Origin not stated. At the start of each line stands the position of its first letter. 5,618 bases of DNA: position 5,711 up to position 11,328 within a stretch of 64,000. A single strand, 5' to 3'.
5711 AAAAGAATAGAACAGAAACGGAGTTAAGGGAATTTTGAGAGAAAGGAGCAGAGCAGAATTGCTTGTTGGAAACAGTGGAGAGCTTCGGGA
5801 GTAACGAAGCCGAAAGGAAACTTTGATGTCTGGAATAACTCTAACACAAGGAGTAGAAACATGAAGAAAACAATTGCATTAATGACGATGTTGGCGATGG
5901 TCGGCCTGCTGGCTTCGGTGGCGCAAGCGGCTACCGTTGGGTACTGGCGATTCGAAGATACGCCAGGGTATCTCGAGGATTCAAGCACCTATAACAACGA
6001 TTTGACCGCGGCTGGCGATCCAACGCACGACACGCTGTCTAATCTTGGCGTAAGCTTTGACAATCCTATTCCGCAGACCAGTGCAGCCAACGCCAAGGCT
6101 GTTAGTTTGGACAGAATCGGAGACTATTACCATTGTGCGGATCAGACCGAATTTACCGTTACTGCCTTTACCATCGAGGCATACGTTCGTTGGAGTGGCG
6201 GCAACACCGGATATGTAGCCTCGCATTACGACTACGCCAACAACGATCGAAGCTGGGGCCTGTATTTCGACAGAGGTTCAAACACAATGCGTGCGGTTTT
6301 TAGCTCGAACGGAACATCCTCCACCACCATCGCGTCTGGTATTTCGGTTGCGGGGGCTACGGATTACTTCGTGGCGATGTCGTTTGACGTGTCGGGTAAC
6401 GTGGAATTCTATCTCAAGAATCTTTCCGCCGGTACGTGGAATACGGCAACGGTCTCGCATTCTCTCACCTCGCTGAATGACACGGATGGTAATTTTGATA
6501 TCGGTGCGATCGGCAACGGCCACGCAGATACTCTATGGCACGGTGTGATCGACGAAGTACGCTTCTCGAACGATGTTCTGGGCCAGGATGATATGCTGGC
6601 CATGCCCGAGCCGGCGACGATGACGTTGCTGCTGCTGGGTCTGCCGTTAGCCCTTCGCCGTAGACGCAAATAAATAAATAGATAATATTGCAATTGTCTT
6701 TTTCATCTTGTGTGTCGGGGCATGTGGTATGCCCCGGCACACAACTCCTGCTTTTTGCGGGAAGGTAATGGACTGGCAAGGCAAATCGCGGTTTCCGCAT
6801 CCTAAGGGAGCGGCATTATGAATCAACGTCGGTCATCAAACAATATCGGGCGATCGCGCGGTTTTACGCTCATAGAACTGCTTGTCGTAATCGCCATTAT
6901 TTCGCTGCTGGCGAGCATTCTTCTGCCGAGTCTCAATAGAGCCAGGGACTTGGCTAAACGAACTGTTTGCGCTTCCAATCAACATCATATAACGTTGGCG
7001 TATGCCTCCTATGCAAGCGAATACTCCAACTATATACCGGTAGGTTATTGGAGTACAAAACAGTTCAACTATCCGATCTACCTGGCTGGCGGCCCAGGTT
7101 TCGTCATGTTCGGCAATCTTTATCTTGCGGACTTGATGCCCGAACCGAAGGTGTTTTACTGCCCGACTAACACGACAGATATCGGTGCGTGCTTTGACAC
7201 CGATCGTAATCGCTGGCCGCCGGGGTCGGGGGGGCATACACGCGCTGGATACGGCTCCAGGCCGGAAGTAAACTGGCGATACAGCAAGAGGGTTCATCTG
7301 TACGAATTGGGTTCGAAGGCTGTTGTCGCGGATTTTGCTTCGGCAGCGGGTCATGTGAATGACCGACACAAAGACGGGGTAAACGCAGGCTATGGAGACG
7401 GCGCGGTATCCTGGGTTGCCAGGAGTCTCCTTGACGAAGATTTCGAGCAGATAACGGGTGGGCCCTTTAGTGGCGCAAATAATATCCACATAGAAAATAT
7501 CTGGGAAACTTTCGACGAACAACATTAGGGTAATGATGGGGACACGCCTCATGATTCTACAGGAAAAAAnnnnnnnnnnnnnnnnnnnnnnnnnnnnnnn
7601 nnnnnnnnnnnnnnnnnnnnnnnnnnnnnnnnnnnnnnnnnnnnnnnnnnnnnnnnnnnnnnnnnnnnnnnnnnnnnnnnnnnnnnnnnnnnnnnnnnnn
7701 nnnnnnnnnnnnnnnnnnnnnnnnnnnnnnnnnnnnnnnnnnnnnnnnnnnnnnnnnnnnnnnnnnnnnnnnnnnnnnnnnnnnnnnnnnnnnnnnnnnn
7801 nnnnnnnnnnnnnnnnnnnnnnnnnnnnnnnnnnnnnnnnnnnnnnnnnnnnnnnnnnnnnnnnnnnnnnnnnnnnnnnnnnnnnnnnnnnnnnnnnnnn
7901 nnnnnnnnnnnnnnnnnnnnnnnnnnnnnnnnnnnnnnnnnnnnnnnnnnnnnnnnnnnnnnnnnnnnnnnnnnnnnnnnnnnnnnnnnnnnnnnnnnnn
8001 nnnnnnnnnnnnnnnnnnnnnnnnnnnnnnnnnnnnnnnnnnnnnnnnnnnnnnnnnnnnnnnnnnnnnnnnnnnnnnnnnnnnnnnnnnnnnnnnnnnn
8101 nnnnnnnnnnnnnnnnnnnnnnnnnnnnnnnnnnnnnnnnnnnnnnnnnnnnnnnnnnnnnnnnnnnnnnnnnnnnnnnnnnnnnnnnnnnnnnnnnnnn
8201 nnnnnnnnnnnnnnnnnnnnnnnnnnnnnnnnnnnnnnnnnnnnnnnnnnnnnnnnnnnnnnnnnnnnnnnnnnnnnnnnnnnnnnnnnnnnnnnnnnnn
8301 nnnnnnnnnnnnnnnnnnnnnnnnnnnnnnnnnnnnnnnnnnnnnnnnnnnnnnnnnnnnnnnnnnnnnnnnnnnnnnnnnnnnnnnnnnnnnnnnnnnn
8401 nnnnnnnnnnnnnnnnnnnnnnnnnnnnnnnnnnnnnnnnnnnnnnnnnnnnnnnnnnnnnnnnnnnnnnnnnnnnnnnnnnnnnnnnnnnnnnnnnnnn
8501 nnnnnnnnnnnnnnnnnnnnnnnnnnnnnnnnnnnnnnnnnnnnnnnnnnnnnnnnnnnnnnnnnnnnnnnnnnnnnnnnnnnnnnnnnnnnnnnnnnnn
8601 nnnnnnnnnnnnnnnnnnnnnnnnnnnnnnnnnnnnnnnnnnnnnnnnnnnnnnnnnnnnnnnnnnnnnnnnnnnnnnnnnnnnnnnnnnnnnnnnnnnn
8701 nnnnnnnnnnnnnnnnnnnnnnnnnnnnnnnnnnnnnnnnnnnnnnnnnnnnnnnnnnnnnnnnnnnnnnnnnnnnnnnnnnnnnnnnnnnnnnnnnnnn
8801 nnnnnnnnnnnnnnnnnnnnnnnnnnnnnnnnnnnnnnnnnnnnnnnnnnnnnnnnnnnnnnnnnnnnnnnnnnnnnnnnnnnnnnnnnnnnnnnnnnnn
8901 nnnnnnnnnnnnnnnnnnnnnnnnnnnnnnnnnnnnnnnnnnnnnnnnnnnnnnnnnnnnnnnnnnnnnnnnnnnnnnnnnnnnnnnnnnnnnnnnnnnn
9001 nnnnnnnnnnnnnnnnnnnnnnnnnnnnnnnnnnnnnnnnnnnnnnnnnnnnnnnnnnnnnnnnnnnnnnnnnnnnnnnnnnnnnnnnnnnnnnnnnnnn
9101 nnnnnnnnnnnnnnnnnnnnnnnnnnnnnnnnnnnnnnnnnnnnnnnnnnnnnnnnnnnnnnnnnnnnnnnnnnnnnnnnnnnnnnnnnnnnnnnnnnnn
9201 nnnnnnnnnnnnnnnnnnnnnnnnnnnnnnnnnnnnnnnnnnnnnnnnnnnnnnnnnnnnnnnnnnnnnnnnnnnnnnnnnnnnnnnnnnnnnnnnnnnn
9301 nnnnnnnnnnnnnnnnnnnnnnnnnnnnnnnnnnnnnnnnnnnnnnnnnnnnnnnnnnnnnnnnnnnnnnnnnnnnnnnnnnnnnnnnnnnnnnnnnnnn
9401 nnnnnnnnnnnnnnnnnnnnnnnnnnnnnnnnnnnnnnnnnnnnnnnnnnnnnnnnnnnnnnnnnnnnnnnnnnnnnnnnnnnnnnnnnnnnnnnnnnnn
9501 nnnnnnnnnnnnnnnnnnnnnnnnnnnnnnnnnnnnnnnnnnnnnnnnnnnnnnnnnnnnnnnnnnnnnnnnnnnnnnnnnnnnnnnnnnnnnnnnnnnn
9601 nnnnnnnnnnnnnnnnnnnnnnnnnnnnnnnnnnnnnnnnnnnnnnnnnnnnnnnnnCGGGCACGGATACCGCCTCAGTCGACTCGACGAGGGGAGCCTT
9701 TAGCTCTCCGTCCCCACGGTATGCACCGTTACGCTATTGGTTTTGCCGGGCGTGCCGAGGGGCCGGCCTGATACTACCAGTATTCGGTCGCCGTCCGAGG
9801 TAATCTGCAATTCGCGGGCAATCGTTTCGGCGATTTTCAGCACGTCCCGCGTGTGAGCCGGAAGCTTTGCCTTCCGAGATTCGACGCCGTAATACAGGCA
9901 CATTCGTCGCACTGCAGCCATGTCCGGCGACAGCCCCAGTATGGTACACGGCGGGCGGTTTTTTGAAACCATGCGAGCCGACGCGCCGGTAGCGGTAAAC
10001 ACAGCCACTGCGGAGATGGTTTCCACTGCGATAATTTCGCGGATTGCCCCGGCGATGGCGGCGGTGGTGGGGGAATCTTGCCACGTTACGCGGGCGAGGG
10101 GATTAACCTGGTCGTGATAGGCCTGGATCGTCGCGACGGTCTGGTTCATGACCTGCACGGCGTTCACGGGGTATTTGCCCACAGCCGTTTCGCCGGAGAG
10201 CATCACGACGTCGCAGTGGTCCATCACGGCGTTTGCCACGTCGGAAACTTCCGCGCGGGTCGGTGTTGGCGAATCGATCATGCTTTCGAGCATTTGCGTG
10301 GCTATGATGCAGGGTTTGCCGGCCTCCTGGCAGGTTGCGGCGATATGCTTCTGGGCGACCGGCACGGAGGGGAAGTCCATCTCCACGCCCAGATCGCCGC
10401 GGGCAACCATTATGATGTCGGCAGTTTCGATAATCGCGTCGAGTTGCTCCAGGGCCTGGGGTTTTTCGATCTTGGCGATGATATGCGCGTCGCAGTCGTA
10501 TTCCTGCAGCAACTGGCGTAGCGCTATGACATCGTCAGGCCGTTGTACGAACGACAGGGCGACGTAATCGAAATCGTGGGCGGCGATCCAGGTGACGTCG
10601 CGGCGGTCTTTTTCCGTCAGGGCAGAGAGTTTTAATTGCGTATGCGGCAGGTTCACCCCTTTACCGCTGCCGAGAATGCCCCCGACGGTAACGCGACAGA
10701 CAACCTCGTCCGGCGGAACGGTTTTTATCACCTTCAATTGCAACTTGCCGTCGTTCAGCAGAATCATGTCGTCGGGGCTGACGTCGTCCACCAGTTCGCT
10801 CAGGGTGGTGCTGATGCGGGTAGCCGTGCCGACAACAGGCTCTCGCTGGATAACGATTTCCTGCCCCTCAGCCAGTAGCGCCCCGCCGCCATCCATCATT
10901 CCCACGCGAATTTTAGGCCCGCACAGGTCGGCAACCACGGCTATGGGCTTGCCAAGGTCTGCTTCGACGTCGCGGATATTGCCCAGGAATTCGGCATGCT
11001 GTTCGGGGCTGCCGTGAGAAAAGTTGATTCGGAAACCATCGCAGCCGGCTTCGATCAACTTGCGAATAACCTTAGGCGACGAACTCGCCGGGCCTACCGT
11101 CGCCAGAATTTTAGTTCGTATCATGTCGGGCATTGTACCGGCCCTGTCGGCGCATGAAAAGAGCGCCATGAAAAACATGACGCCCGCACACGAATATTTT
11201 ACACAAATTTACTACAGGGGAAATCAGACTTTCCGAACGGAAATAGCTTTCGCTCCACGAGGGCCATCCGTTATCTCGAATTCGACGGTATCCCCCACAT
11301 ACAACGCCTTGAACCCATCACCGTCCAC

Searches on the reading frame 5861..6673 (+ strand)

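Call 69: search_protein_families(library=pfam, proteins=[window:5861-6673:+], max_evalue=1)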
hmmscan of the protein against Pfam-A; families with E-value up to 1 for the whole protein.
window:5861-6673:+ (270 aa): 1 family
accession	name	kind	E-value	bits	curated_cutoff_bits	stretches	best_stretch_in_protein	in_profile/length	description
PF13385.13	Laminin_G_3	-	7.6e-11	42.8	27.6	1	88-244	5-149/151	Concanavalin A-like lectin/glucanases superfamily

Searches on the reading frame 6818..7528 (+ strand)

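Call 69: search_protein_families(library=pfam, proteins=[window:6818-7528:+], max_evalue=1)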
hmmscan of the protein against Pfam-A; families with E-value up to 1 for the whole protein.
window:6818-7528:+ (236 aa): 2 families
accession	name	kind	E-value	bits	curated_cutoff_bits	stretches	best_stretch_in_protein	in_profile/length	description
PF07963.17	N_methyl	-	2e-08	33.9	21.2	1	12-36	3-27/27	Prokaryotic N-terminal methylation motif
PF07596.16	SBP_bac_10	-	0.00032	21.3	23.3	1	41-83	2-43/268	Protein of unknown function (DUF1559)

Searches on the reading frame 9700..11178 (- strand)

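Call 14: search_protein_families(library=pfam, proteins=[window:9700-11178:-], max_evalue=0.001)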
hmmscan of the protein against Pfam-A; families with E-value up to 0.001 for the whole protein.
window:9700-11178:- (492 aa): 2 families
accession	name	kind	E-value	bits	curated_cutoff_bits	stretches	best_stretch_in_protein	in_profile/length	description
PF00224.27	PK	-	5.7e-108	361.3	30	1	21-341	3-328/328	Pyruvate kinase, barrel domain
PF02887.21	PK_C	-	1.4e-22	80.4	28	1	374-486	2-114/114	Pyruvate kinase, alpha/beta domain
